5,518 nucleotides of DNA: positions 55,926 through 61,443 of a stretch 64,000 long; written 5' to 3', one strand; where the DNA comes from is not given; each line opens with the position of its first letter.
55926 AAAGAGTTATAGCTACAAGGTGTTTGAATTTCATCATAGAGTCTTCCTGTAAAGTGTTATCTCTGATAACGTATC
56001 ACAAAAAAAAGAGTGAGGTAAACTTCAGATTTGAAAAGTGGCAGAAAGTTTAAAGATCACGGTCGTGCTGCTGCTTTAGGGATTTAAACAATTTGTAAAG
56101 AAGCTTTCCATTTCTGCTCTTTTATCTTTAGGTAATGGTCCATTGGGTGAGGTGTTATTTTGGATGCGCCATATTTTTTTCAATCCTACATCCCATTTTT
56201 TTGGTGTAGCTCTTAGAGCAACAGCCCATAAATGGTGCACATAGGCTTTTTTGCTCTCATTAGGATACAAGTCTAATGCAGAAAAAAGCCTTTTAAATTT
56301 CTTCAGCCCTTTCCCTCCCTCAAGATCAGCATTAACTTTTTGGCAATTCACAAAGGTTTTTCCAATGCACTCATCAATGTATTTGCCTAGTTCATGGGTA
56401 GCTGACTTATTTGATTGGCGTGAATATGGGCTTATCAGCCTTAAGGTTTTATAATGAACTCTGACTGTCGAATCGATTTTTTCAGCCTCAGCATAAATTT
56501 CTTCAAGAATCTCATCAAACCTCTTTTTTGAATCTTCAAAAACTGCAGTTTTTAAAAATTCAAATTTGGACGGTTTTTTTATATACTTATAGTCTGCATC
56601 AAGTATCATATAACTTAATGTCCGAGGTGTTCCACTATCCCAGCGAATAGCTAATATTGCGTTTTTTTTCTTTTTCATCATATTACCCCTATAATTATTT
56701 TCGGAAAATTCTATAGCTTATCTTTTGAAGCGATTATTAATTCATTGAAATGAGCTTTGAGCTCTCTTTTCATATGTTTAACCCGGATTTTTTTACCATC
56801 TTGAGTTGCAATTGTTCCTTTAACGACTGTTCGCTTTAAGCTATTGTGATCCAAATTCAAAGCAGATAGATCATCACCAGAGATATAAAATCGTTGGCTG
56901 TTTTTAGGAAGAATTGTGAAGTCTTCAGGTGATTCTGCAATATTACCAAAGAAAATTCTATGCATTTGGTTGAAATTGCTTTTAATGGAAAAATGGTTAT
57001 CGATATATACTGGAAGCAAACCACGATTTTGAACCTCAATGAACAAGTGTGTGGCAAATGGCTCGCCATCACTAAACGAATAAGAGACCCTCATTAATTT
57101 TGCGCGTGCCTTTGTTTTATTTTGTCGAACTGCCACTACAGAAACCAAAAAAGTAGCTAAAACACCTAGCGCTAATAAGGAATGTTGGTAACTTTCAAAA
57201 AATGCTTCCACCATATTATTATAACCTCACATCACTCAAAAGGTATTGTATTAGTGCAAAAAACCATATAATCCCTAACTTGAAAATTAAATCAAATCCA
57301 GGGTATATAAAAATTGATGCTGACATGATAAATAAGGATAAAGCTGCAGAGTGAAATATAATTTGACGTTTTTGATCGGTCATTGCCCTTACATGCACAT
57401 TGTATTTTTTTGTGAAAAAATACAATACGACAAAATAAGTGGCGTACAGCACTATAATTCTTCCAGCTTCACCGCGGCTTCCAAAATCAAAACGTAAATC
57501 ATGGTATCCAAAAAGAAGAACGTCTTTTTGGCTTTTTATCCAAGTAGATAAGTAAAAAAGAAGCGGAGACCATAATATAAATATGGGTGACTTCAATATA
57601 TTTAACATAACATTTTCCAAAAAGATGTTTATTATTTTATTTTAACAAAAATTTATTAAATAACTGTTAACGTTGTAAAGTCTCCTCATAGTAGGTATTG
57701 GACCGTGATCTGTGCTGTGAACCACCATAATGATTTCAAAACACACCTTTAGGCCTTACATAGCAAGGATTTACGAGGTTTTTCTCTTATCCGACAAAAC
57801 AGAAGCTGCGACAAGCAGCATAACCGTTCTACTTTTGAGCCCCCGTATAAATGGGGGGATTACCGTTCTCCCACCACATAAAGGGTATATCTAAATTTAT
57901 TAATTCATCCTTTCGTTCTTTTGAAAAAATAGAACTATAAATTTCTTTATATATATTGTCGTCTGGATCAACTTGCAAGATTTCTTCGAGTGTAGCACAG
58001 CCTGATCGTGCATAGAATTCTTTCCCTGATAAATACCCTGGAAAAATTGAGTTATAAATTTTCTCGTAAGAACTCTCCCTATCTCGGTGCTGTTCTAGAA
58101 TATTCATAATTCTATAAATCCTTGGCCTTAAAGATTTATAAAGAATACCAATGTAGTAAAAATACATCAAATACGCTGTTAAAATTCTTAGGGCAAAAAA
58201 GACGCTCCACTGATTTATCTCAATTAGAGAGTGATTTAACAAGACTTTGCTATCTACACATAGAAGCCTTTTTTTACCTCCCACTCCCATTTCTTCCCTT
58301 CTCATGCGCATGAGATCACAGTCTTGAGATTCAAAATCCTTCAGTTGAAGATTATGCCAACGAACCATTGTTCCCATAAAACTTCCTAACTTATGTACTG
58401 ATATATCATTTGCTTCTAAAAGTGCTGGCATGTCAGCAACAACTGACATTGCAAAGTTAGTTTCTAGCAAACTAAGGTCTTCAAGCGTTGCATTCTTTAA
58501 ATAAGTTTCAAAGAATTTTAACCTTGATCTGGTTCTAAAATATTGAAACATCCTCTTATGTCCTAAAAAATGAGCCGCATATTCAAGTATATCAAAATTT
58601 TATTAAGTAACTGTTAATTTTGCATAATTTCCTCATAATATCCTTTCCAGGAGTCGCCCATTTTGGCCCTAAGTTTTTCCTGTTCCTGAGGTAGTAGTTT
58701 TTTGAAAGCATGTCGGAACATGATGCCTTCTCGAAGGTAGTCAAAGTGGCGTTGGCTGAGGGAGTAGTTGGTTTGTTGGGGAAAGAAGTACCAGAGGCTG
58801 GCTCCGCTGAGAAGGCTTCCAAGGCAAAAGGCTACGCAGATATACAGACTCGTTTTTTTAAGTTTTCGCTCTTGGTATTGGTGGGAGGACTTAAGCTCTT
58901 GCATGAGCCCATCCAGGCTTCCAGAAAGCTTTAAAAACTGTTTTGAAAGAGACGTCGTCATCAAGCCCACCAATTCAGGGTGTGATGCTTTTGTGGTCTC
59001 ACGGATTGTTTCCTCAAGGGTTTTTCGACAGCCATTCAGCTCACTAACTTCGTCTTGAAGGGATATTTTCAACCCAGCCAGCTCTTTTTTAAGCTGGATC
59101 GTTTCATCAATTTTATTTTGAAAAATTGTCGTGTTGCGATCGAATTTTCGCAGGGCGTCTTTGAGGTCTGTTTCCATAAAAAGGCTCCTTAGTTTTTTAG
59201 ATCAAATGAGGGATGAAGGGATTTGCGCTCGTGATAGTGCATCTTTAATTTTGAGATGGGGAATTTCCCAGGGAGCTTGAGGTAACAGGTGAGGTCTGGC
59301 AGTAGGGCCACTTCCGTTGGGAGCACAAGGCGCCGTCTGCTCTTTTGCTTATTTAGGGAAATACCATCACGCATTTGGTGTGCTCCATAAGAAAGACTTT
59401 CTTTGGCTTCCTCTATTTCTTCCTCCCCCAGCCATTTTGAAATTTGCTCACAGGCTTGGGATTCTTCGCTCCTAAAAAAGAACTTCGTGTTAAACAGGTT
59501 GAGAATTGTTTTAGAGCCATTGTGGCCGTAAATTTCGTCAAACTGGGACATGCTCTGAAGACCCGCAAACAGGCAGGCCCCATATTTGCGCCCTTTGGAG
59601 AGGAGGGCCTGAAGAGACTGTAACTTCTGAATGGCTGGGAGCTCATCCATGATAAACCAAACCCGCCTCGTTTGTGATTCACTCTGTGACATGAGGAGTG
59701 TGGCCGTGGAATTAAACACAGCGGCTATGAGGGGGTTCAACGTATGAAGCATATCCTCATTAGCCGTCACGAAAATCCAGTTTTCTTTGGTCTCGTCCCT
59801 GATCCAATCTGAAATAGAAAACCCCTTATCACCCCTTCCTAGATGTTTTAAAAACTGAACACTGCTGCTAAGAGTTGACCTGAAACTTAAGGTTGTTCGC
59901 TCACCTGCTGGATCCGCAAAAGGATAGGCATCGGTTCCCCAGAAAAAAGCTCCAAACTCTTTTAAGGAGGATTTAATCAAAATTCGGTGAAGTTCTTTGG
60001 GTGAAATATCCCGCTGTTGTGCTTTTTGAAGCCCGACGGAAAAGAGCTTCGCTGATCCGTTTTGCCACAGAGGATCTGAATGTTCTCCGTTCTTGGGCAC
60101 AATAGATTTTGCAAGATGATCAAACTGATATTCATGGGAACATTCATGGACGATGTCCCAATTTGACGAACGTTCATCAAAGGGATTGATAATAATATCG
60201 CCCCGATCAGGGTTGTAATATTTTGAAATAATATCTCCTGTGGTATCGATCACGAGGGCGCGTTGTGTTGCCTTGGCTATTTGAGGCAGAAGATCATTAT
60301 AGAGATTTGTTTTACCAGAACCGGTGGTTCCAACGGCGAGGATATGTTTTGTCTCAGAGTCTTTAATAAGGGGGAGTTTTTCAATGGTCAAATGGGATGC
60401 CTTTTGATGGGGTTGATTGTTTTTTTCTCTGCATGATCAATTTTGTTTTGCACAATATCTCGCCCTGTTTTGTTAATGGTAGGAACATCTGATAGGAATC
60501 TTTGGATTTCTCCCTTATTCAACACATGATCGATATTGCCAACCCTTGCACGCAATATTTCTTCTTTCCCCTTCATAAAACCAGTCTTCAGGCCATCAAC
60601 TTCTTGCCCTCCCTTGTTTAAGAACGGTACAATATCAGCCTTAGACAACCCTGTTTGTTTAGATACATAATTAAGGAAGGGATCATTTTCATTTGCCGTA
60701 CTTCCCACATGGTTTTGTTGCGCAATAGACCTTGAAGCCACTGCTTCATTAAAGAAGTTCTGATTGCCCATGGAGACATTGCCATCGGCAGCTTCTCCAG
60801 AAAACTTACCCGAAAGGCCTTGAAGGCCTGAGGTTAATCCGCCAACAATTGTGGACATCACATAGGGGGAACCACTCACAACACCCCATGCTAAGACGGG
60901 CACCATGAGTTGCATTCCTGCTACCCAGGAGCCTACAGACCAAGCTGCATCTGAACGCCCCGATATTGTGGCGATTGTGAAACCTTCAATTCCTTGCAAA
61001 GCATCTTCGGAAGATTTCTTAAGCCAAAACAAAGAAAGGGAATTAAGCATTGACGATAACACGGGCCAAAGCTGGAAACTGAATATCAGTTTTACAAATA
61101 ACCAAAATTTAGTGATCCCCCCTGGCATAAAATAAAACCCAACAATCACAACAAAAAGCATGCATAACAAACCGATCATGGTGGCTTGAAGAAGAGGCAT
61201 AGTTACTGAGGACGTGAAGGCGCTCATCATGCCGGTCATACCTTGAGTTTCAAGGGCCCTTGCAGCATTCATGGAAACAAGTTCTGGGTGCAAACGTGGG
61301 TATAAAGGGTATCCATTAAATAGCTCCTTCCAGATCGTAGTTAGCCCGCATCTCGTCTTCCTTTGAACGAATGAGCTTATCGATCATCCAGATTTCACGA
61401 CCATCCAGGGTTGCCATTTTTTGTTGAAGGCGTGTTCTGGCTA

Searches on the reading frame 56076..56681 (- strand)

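Call 30: search_protein_families(library=pfam, proteins=[window:56076-56681:-], max_evalue=0.001)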
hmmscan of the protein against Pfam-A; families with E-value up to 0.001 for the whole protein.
window:56076-56681:- (201 aa): 1 family
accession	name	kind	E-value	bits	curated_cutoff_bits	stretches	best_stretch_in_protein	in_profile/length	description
PF24850.1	CC_BshC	-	0.0001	22.7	27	0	45-73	43-71/159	Bacillithiol biosynthesis BshC, C-terminal coiled-coil domain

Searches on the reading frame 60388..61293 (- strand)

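Call 30: search_protein_families(library=pfam, proteins=[window:60388-61293:-], max_evalue=0.001)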
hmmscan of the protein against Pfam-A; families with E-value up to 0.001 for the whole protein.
window:60388-61293:- (301 aa): 1 family
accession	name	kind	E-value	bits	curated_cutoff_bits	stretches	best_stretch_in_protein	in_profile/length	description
PF07916.16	TraG_N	-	1e-10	41.6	36.1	1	8-155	304-456/462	TraG-like protein, N-terminal region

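Call 38: search_protein_families(library=ncbifam, proteins=[window:60388-61293:-], max_evalue=0.001)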
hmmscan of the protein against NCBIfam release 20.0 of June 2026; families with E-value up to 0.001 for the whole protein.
window:60388-61293:- (301 aa): 1 family
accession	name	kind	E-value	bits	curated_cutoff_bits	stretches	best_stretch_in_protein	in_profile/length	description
NF010295.2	PRK13735.1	equivalog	2.9e-18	65.5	600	1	15-190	311-482/922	conjugal transfer mating-pair stabilization protein TraG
